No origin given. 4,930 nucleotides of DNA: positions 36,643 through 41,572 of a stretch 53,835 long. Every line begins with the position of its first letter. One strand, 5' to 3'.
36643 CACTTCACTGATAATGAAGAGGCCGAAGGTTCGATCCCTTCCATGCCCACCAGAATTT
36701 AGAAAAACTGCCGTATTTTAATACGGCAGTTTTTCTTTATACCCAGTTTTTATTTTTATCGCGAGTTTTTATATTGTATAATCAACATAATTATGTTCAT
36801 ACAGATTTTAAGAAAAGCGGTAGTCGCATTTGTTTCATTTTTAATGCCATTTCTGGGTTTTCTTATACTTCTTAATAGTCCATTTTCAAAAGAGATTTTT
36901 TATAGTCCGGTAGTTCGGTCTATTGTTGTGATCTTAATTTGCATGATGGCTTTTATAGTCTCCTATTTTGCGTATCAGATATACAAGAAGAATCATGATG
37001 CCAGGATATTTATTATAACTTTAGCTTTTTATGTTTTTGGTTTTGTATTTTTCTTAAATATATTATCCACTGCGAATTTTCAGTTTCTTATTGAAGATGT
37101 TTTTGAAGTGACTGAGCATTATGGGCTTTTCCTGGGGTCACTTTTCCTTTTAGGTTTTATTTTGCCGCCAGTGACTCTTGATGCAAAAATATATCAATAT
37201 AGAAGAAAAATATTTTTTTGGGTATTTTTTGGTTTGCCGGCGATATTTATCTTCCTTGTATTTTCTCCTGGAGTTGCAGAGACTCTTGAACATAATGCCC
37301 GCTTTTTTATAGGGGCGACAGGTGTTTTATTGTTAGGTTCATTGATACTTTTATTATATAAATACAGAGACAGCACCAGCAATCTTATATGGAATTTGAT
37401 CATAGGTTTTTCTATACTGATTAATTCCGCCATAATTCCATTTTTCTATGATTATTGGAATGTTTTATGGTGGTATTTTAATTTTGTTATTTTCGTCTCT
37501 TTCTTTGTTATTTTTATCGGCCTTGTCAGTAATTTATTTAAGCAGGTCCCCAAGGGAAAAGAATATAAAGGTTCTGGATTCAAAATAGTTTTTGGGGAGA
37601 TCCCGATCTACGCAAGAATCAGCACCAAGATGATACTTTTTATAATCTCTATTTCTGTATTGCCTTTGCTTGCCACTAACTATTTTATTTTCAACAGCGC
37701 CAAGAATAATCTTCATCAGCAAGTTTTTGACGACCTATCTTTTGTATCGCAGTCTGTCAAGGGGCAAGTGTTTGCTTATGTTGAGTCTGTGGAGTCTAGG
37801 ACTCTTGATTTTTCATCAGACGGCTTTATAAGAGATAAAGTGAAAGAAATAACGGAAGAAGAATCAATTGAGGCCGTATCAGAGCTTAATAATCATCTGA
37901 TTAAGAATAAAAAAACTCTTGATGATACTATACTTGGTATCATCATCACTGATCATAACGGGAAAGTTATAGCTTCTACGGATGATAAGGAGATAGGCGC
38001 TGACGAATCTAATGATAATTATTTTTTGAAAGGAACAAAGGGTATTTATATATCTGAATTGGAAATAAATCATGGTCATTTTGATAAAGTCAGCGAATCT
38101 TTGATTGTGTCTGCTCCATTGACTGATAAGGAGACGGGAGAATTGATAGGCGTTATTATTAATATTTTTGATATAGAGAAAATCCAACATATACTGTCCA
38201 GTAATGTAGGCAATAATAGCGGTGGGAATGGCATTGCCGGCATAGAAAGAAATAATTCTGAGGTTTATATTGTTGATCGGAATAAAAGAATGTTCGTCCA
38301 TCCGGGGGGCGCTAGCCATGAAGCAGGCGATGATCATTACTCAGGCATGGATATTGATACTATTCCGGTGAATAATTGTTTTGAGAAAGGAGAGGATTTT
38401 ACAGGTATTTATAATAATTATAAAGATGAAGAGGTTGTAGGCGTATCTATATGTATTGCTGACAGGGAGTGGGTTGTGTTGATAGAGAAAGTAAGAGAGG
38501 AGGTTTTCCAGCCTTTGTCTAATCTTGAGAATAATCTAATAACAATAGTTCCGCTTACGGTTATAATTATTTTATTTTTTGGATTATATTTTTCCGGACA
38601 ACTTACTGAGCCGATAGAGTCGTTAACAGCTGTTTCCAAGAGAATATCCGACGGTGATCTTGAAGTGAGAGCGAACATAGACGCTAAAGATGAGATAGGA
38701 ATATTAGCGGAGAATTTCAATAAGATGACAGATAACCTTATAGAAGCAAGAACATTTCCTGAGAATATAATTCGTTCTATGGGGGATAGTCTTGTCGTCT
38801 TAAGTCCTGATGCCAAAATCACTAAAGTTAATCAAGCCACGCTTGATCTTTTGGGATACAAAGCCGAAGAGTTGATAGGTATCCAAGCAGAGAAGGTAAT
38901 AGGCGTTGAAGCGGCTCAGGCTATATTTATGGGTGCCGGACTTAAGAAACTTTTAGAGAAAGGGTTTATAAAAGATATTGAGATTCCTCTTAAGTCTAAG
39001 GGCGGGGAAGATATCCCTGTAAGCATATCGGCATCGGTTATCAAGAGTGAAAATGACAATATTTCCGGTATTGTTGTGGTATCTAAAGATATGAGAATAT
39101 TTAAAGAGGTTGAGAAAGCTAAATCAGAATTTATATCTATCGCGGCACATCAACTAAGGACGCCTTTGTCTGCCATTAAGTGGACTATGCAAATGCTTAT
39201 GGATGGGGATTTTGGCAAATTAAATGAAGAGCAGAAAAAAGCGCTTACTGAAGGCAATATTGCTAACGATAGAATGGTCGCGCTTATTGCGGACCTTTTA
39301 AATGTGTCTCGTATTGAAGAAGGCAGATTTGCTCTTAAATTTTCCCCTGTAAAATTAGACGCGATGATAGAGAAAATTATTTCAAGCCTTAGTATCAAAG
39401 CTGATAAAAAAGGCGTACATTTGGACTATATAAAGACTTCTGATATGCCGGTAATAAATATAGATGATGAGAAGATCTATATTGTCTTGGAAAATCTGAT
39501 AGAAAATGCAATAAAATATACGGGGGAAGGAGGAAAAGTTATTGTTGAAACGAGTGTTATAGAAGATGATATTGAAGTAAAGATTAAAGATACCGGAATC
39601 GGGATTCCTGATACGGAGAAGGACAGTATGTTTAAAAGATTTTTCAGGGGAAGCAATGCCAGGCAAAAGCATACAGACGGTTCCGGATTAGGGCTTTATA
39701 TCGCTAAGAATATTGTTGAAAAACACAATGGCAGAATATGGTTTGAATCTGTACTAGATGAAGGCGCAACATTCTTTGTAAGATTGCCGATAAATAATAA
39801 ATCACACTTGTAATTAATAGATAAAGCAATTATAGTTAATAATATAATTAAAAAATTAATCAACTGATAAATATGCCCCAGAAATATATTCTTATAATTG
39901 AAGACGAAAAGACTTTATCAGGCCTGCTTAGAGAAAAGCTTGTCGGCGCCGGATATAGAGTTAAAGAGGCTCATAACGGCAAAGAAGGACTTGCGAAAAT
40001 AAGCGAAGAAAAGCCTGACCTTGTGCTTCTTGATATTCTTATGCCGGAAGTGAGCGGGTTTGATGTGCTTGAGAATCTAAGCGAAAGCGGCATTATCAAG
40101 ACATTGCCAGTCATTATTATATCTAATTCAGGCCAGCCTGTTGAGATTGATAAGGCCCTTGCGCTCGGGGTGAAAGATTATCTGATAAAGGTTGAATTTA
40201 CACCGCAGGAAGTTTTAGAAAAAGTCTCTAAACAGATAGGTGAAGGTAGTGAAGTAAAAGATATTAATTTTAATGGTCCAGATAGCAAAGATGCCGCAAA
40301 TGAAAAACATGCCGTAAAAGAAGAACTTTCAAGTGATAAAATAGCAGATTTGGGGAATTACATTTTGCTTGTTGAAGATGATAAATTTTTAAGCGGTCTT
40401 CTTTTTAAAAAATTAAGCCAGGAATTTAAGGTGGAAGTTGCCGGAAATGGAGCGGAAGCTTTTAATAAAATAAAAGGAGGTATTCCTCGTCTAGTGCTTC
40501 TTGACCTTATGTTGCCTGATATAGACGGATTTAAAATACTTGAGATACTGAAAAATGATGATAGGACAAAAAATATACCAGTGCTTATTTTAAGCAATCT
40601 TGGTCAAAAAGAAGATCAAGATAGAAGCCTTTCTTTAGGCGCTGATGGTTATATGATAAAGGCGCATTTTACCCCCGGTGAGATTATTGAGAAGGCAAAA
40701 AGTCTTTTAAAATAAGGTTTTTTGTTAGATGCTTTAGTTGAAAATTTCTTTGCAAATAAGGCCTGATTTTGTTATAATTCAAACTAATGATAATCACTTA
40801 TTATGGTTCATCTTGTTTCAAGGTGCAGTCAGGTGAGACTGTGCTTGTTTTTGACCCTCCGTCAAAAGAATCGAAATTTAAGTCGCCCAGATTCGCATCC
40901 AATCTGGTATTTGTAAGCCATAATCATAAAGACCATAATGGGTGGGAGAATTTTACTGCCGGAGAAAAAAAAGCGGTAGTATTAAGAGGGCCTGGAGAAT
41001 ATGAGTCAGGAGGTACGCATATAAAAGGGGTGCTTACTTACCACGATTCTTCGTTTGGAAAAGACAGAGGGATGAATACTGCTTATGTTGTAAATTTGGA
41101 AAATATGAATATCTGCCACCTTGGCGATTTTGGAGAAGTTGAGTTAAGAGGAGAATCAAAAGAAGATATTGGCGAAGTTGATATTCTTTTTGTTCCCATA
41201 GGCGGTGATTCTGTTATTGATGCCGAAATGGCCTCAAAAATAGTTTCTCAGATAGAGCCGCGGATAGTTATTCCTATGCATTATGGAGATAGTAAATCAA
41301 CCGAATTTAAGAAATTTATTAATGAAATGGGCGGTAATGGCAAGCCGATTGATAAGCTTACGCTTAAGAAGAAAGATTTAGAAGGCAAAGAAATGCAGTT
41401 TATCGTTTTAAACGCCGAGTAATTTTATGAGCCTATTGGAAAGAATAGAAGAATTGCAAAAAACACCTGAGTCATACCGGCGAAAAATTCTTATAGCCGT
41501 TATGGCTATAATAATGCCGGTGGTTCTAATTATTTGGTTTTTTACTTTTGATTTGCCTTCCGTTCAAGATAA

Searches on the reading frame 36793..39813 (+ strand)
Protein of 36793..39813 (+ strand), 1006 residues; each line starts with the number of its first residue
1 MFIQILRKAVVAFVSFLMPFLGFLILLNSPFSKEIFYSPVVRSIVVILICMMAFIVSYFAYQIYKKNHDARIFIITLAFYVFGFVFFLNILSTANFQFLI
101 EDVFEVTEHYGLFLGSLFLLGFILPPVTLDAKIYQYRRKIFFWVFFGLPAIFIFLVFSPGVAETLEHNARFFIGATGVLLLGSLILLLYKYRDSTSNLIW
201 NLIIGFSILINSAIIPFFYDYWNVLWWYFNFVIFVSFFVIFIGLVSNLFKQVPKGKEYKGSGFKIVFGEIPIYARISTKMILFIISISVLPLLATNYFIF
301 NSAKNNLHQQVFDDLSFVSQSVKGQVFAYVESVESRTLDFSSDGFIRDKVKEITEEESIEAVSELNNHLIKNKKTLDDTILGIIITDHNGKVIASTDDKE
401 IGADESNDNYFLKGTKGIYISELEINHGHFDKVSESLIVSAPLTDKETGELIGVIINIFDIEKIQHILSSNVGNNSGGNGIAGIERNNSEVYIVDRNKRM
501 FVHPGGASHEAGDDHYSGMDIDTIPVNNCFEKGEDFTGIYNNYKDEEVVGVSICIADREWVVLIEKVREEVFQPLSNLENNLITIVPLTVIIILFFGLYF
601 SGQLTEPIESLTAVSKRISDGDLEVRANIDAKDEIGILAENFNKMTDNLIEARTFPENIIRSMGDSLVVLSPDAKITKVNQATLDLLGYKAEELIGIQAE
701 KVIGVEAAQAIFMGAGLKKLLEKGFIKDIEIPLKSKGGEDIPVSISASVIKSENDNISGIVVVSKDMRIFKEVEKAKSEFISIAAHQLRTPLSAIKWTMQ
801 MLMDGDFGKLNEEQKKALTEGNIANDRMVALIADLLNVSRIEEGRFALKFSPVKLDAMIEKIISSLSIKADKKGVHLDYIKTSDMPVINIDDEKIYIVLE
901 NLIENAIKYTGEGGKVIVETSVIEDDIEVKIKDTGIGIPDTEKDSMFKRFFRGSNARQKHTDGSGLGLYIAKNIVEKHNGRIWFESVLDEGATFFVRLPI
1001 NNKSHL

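Call 8: search_protein_families(library=pfam, proteins=[window:36793-39813:+], max_evalue=0.001)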
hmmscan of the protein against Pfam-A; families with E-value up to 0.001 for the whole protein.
window:36793-39813:+ (1006 aa): 7 families
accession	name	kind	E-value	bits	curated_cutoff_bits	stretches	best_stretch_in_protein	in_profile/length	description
PF02518.31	HATPase_c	-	7.8e-28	97.6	26.4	1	891-1000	2-109/111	Histidine kinase-, DNA gyrase B-, and HSP90-like ATPase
PF00672.30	HAMP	-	1.3e-15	57.9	25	1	600-650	2-52/53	HAMP domain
PF00512.31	HisKA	-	1.8e-15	57.2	26.9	1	776-844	1-66/66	His Kinase A (phospho-acceptor) domain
PF02743.24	dCache_1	-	6.4e-15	55.8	45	1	305-562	1-237/240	Cache domain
PF13426.13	PAS_9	-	6e-12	46.2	27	1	665-767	2-101/103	PAS domain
PF00989.32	PAS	-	4.2e-08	33.6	22.6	1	656-767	3-113/113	PAS fold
PF08448.16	PAS_4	-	0.00012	22.8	23.1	1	662-768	3-106/110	PAS fold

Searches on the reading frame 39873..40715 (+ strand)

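Call 8: search_protein_families(library=pfam, proteins=[window:39873-40715:+], max_evalue=0.001)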
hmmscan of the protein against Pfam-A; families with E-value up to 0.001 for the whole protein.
window:39873-40715:+ (280 aa): 1 family
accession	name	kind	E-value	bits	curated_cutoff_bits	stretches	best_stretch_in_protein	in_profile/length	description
PF00072.30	Response_reg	-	1.3e-42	144.9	30.2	2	6-118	1-110/111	Response regulator receiver domain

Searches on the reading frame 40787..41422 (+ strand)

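Call 8: search_protein_families(library=pfam, proteins=[window:40787-41422:+], max_evalue=0.001)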
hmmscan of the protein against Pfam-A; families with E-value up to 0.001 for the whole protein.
window:40787-41422:+ (211 aa): 2 families
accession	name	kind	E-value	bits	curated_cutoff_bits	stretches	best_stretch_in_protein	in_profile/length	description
PF13483.12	Lactamase_B_3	-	1.4e-40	139.4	24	1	3-165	2-160/160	Beta-lactamase superfamily domain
PF12706.13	Lactamase_B_2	-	3e-09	37.2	27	1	77-166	103-200/200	Beta-lactamase superfamily domain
